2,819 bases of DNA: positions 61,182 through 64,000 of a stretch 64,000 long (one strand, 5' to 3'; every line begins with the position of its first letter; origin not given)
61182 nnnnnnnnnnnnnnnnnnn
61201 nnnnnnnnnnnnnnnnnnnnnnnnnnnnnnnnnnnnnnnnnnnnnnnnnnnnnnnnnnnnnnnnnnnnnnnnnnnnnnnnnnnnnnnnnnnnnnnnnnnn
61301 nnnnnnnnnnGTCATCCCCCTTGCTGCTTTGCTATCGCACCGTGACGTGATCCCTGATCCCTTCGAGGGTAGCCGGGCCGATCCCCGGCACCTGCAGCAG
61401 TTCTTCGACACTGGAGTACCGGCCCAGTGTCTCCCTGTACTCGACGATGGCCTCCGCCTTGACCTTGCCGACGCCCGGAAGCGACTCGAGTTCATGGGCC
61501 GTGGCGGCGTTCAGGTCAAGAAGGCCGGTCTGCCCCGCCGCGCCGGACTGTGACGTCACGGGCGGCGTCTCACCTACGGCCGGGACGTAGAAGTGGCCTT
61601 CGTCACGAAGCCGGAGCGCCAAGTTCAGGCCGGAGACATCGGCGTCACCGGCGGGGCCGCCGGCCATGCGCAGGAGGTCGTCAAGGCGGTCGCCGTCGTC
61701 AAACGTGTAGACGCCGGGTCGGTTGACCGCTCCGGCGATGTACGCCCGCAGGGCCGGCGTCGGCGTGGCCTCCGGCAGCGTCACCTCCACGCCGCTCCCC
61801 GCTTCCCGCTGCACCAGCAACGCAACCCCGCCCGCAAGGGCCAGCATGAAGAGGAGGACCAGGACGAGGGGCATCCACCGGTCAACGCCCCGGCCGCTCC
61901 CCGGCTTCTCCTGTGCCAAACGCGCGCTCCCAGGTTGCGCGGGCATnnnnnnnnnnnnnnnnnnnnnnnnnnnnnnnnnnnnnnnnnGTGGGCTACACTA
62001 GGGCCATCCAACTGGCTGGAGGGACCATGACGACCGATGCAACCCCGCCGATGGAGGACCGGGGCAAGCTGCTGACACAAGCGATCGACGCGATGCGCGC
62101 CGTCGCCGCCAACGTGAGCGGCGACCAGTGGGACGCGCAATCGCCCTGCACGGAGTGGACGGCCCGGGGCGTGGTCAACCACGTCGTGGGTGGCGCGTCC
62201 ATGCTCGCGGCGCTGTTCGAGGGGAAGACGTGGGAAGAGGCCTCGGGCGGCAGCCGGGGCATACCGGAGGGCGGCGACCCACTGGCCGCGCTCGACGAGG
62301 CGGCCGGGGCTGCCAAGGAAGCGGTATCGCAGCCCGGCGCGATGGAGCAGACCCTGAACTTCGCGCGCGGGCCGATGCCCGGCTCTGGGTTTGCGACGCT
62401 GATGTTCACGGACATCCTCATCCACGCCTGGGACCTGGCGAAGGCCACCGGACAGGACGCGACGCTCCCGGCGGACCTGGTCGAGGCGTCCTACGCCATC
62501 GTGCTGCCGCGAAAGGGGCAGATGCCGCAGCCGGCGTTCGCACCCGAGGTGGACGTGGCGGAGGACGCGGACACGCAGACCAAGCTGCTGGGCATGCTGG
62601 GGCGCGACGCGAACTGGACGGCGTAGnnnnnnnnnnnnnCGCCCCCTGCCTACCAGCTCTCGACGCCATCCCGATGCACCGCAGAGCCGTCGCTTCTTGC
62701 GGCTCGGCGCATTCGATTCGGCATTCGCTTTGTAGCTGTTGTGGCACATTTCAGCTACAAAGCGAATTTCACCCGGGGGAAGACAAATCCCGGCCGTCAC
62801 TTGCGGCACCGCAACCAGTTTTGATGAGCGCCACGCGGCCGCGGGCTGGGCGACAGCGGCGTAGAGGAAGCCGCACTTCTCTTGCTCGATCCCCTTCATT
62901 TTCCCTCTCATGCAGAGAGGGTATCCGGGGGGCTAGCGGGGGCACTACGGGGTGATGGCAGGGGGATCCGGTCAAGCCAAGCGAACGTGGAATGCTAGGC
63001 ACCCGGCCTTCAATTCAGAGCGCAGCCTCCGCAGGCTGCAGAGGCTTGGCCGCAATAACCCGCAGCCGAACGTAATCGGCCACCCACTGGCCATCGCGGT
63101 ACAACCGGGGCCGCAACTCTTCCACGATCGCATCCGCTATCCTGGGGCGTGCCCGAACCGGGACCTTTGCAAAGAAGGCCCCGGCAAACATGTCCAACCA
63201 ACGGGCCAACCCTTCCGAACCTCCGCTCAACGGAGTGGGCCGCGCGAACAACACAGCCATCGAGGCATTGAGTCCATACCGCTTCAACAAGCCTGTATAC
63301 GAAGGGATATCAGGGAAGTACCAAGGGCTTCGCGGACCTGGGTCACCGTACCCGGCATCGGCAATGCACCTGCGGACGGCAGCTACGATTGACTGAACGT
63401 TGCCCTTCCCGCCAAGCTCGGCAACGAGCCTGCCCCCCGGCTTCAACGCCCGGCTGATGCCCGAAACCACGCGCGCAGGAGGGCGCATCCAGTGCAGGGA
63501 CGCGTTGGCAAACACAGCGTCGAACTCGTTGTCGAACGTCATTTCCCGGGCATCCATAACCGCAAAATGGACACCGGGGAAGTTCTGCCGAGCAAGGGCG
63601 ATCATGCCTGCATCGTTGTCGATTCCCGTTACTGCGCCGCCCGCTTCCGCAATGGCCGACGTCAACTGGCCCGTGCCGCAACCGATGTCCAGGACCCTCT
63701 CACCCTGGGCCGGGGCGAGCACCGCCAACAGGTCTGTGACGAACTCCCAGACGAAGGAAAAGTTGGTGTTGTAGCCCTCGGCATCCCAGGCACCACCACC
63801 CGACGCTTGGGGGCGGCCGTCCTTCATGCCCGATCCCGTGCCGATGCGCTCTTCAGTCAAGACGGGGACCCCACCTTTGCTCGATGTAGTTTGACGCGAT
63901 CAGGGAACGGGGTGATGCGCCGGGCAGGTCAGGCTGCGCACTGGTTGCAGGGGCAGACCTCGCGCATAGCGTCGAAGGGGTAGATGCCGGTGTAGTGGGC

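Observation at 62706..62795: RepH: a dispersed hairpin element whose stem is preserved by compensatory substitutions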

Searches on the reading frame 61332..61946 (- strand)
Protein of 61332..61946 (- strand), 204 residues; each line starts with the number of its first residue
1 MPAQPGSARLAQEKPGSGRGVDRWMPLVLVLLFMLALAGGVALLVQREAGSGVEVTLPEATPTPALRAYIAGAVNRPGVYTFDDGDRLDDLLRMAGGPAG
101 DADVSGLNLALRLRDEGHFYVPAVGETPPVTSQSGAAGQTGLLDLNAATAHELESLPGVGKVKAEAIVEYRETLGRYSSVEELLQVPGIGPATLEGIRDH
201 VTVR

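Call 12: search_protein_families(library=ncbifam, proteins=[window:61332-61946:-])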
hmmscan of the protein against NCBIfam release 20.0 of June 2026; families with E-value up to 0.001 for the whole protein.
window:61332-61946:- (204 aa): 3 families
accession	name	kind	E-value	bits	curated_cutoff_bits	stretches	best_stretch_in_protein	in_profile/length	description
TIGR01259.1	comE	subfamily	3.5e-28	98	152.35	1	85-203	1-120/120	comEA protein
TIGR00426.1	TIGR00426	subfamily_domain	3.3e-20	71.9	53.1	1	141-203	6-69/69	competence protein ComEA helix-hairpin-helix repeat region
NF045978.1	ComEA_MAG0490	equivalog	4.2e-08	33.1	98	1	67-198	42-157/162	MAG0490 family ComEA-like DNA-binding protein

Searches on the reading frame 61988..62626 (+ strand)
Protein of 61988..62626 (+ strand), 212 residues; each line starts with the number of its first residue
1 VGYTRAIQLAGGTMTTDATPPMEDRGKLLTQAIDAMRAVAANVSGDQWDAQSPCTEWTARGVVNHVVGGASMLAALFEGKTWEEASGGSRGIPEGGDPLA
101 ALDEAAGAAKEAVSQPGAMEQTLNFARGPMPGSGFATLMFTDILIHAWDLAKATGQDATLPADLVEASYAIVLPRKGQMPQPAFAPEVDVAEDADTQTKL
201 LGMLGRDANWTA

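Call 12: search_protein_families(library=ncbifam, proteins=[window:61988-62626:+])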
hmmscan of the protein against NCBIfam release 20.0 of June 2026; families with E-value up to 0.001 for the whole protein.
window:61988-62626:+ (212 aa): 2 families
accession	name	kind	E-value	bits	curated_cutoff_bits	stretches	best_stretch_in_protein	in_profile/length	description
TIGR03086.1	TIGR03086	subfamily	3.8e-40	137.7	83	1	30-206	2-180/180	TIGR03086 family metal-binding protein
TIGR03083.1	TIGR03083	domain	8.6e-26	91.5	50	1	29-205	2-201/202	maleylpyruvate isomerase family mycothiol-dependent enzyme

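Call 38: find_encoding_contigs(protein=window:61988-62626:+, flank=10000, max_places=10)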
Protein window:61988-62626:+ (212 aa): no gene with exactly this product is on record in the collection.

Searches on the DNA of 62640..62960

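Call 83: search_rna_families(source=window, start=62640, end=62960, threshold=evalue, max_evalue=5)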
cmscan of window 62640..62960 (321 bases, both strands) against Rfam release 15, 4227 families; matches with E-value up to 5: 0.
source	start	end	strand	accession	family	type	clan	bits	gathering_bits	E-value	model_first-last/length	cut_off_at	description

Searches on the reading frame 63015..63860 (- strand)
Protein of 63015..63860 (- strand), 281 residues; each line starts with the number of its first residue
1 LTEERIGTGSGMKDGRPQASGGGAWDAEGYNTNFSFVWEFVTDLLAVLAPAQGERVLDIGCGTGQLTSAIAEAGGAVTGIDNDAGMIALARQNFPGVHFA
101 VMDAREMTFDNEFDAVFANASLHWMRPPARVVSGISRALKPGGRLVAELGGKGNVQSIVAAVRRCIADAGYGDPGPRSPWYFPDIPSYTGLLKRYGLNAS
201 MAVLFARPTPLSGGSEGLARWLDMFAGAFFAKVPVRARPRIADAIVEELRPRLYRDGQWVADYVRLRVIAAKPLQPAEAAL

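Call 12: search_protein_families(library=ncbifam, proteins=[window:63015-63860:-])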
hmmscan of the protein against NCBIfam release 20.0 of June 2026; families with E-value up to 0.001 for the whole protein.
window:63015-63860:- (281 aa): 53 families (the best 25 are shown)
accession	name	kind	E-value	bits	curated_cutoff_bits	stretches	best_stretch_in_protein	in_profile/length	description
TIGR02072.1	BioC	equivalog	1.5e-20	74.1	184.95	1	43-163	22-148/244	malonyl-ACP O-methyltransferase BioC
NF043040.1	corrin_prot_MT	hypoth_equivalog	4.3e-19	68.8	180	1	47-147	36-147/216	corrinoid protein-associated methyltransferase CpaM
NF045667.1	MTase_DVU1556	equivalog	1.6e-18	66.9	155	1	42-146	12-118/213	DVU_1556 family methyltransferase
NF002463.0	PRK01683.1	equivalog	6.6e-18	65.2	297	1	39-148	18-129/258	trans-aconitate 2-methyltransferase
NF010703.0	PRK14103.1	equivalog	4.6e-16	59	320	1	25-163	2-139/256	trans-aconitate 2-methyltransferase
NF047649.1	MTase_UXPK_star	exception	3.7e-13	49.2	460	1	52-146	77-180/283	methyltransferase/UXPK-star double selenoprotein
NF001241.0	PRK00216.1-2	equivalog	9.5e-13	48.3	327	1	46-146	45-146/231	demethylmenaquinone methyltransferase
NF007610.0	PRK10258.1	equivalog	4.1e-12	46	342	1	39-146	29-137/251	malonyl-ACP O-methyltransferase BioC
TIGR01983.1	UbiG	equivalog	2e-11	43.6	102.95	1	50-146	47-150/228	bifunctional 2-polyprenyl-6-hydroxyphenol methylase/3-demethylubiquinol 3-O-methyltransferase UbiG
TIGR02021.1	BchM-ChlM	equivalog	2.4e-11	43.5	158.9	1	44-121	44-127/218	magnesium protoporphyrin IX methyltransferase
TIGR01934.1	MenG_MenH_UbiE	subfamily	3e-11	43.1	158.35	1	46-146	33-140/223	ubiquinone/menaquinone biosynthesis methyltransferase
NF041536.1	ArsM_DUF2284_UU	exception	3.2e-11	42.2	575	1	52-146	76-179/459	arsenite methyltransferase/DUF2284 domain selenoprotein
NF041537.1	ArsM_AhpD_UU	exception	1.7e-10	40.2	510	1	51-146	75-179/345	arsenite methyltransferase/AhpD domain selenoprotein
NF001244.0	PRK00216.1-5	equivalog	3e-10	39.8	216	1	45-146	41-152/236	bifunctional demethylmenaquinone methyltransferase/2-methoxy-6-polyprenyl-1,4-benzoquinol methylase UbiE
TIGR04345.1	ovoA_Cterm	equivalog_domain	4.4e-10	39.5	170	1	39-91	28-80/242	putative 4-mercaptohistidine N1-methyltransferase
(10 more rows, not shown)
